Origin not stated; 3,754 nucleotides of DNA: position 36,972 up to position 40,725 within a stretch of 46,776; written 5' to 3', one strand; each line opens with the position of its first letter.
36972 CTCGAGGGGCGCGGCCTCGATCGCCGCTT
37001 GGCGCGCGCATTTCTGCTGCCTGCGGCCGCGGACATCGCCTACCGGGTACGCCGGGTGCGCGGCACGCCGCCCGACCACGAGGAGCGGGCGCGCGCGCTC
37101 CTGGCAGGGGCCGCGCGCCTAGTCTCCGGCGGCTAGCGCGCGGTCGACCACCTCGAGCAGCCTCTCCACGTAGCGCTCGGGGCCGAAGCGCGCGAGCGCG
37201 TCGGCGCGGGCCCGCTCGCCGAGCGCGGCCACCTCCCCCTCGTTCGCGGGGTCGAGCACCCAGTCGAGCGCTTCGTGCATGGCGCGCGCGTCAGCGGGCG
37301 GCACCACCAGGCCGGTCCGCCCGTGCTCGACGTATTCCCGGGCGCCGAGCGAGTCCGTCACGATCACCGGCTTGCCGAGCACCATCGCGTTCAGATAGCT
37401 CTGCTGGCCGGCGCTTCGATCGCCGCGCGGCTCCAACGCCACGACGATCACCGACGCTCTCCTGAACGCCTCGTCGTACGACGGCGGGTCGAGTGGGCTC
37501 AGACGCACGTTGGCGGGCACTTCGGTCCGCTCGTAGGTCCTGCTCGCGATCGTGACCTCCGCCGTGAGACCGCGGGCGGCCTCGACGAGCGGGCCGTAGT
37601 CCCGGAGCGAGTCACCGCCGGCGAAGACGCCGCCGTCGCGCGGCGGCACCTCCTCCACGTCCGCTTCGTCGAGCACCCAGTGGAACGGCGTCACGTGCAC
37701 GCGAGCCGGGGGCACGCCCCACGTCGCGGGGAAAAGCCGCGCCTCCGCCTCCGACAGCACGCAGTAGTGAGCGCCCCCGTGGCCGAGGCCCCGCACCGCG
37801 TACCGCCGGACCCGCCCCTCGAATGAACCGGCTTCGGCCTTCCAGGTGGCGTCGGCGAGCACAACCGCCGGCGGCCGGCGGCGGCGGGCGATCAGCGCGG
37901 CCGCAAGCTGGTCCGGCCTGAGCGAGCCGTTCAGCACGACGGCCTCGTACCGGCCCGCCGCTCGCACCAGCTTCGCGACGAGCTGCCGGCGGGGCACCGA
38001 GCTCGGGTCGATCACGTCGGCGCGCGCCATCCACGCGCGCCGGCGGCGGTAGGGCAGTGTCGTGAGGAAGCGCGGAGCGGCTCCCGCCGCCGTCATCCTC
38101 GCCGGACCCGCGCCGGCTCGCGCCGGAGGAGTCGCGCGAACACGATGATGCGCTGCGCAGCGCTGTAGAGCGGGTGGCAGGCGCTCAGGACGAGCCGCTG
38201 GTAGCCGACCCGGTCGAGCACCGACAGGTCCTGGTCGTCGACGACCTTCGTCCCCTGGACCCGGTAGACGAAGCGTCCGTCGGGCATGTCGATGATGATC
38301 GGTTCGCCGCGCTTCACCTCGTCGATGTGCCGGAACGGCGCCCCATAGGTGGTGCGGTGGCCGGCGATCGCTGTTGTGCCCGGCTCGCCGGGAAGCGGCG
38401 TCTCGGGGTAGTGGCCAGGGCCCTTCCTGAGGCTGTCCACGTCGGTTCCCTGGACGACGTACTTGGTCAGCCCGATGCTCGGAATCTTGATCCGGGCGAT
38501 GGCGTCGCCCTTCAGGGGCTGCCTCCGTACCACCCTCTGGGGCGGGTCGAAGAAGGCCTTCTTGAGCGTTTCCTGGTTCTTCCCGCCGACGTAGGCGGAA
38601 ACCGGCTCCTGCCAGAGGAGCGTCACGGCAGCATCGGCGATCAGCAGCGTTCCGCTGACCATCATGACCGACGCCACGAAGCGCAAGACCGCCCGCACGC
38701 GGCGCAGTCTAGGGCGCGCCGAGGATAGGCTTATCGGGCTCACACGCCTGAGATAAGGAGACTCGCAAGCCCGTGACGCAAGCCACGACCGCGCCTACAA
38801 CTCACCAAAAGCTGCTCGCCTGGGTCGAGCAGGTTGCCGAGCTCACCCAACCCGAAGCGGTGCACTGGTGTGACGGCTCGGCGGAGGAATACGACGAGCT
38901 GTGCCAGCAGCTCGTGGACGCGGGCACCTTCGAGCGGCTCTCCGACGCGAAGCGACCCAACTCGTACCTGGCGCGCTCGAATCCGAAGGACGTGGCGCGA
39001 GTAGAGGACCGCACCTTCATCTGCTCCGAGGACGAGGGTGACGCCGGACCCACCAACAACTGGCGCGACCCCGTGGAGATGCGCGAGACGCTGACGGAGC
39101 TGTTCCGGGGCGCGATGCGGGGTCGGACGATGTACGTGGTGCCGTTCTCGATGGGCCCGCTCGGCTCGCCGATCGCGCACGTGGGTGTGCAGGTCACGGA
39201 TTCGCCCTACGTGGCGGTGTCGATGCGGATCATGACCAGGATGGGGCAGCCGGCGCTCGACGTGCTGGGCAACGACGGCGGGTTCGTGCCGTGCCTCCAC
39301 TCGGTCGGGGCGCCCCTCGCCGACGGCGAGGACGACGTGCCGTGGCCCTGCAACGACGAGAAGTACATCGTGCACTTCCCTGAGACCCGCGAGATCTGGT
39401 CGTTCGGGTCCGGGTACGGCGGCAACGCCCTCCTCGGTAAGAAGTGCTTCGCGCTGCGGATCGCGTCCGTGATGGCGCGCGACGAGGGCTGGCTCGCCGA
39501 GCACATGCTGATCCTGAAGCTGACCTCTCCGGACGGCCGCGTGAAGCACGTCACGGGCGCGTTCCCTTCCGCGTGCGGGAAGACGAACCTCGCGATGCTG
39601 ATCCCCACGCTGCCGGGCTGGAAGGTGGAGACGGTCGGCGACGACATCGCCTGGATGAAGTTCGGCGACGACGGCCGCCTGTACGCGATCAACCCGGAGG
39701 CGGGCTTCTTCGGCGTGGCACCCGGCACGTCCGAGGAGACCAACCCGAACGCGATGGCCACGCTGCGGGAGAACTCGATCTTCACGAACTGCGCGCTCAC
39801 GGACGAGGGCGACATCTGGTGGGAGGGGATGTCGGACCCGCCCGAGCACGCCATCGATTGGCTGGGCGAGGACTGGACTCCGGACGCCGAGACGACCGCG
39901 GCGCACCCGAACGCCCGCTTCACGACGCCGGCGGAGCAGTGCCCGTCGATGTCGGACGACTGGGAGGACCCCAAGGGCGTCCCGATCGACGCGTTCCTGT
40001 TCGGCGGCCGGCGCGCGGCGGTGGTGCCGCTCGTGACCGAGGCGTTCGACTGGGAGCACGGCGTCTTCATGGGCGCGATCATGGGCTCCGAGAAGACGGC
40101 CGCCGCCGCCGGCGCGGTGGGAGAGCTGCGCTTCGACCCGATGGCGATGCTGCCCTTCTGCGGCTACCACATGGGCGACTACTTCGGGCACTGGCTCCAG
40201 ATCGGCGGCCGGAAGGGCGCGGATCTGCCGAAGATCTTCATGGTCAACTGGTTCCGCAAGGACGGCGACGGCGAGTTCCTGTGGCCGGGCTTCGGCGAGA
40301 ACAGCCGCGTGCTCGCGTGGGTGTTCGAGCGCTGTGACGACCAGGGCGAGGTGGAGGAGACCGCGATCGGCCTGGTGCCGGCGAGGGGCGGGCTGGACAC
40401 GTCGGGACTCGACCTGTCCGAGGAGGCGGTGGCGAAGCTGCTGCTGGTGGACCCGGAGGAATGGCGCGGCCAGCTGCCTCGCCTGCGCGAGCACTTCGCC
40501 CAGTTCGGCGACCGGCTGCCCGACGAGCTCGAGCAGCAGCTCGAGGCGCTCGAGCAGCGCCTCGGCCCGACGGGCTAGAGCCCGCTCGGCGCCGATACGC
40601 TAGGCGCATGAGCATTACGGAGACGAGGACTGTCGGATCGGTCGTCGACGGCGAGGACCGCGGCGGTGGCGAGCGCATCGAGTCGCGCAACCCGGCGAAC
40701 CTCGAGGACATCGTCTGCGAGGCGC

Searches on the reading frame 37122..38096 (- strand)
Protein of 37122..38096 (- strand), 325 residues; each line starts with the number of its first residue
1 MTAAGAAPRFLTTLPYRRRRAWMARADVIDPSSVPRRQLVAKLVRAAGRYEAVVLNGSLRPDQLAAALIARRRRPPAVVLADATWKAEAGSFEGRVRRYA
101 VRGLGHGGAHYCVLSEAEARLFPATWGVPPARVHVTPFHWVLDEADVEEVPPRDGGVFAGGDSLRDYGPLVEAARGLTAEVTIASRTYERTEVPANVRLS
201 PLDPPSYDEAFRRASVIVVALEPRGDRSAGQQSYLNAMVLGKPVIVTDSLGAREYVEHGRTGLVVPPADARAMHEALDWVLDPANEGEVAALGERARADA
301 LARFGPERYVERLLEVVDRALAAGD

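Call 11: search_protein_families(library=pfam, proteins=[window:37122-38096:-], max_evalue=0.01)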
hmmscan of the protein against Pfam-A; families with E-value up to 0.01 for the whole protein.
window:37122-38096:- (325 aa): 5 families
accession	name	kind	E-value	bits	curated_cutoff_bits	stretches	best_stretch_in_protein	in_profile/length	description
PF13692.12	Glyco_trans_1_4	-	5.1e-12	46.7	27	1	207-281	70-140/142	Glycosyl transferases group 1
PF00534.26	Glycos_transf_1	-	4.2e-11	43.1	26.4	1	234-297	109-170/172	Glycosyl transferases group 1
PF13579.12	Glyco_trans_4_4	-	1.4e-08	35.6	29.7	1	14-137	38-156/158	Glycosyl transferase 4-like domain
PF13439.12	Glyco_transf_4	-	0.00022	21.8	28.5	1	39-137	60-163/170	Glycosyltransferase Family 4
PF13524.12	Glyco_trans_1_2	-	0.0021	18.5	25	1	170-314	5-143/144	Glycosyl transferase-like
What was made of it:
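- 37119..38096 (-): GT4 glycosyltransferase, translationally coupled to the sortase by an ATGA overlap. Pfam (call 11).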

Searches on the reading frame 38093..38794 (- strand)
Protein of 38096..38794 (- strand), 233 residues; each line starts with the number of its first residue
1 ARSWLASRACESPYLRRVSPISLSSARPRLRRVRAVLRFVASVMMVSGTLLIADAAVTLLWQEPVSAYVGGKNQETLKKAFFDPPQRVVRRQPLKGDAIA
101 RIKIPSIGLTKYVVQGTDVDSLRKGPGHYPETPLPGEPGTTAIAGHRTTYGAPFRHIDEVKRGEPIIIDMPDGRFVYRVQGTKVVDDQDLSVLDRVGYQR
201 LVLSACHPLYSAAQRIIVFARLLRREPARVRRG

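Call 5: search_protein_families(library=pfam, proteins=[window:38096-38794:-], max_evalue=0.01)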
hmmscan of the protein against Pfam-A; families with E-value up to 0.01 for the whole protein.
window:38096-38794:- (233 aa): 1 family
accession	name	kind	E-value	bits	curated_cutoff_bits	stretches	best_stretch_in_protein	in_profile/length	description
PF04203.18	Sortase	-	1.5e-32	112.4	26.6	1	102-222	1-124/125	Sortase domain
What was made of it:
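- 38093..38743 (-): Sortase, with a probable start at GTG 38701. It is divergent from PEPCK (38773+). PF04203 112 bits (call 5).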

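Call 12: search_protein_families(library=ncbifam, proteins=[window:38093-38740:-], max_evalue=0.01)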
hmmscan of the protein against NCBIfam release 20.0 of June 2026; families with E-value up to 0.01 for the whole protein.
window:38093-38740:- (215 aa): 7 families
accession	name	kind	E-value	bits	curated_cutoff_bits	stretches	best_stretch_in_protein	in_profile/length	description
NF033747.1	class_E_sortase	subfamily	2.2e-37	129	160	1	22-209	4-210/211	class E sortase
NF058671.1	sortase_SrtD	exception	8.7e-31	107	140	1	24-203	3-186/187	class D sortase, LPxTATN-specific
NF033746.1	class_D_sortase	subfamily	1.3e-27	96.2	165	1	74-204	3-133/135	class D sortase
TIGR01076.1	sortase_fam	subfamily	4.3e-22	78.4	39.35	1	83-201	2-124/136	sortase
NF033745.1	class_C_sortase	subfamily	1.7e-18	67.2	160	1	76-202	88-218/220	class C sortase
TIGR03784.1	marine_sortase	equivalog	1.9e-17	63.5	158.25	1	80-194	50-162/174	class GN sortase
NF033748.1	class_F_sortase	subfamily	3.4e-08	33.3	166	1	74-204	4-154/155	class F sortase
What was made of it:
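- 38093..38743 (-): Nearest NCBIfam class is E: 129 bits, below the 160 cutoff (call 12).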

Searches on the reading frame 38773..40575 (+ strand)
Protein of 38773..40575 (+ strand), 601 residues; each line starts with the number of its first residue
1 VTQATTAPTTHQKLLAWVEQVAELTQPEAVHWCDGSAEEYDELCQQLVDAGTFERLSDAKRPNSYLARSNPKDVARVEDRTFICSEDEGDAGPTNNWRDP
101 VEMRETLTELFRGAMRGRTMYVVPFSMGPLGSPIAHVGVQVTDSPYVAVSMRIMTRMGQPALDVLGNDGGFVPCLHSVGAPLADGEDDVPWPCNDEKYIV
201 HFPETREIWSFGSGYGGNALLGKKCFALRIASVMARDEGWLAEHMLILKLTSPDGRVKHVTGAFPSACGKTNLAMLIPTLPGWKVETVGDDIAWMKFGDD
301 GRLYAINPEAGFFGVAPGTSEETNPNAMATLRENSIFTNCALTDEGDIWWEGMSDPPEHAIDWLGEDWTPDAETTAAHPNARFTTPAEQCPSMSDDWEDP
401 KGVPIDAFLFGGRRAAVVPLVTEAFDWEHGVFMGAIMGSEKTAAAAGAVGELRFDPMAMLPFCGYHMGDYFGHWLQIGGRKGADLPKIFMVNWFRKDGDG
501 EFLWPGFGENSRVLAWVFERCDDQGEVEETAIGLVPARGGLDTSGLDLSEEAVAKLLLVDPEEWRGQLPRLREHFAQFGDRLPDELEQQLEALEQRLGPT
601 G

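Call 11: search_protein_families(library=pfam, proteins=[window:38773-40575:+], max_evalue=0.01)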
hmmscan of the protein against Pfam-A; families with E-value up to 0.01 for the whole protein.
window:38773-40575:+ (601 aa): 2 families
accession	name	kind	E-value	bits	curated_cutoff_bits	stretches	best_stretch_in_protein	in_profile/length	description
PF00821.23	PEPCK_GTP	-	2.2e-171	569.9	23.8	1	240-596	1-357/357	Phosphoenolpyruvate carboxykinase C-terminal P-loop domain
PF17297.7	PEPCK_N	-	3.6e-107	357.4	23.8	1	17-236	2-218/218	Phosphoenolpyruvate carboxykinase N-terminal domain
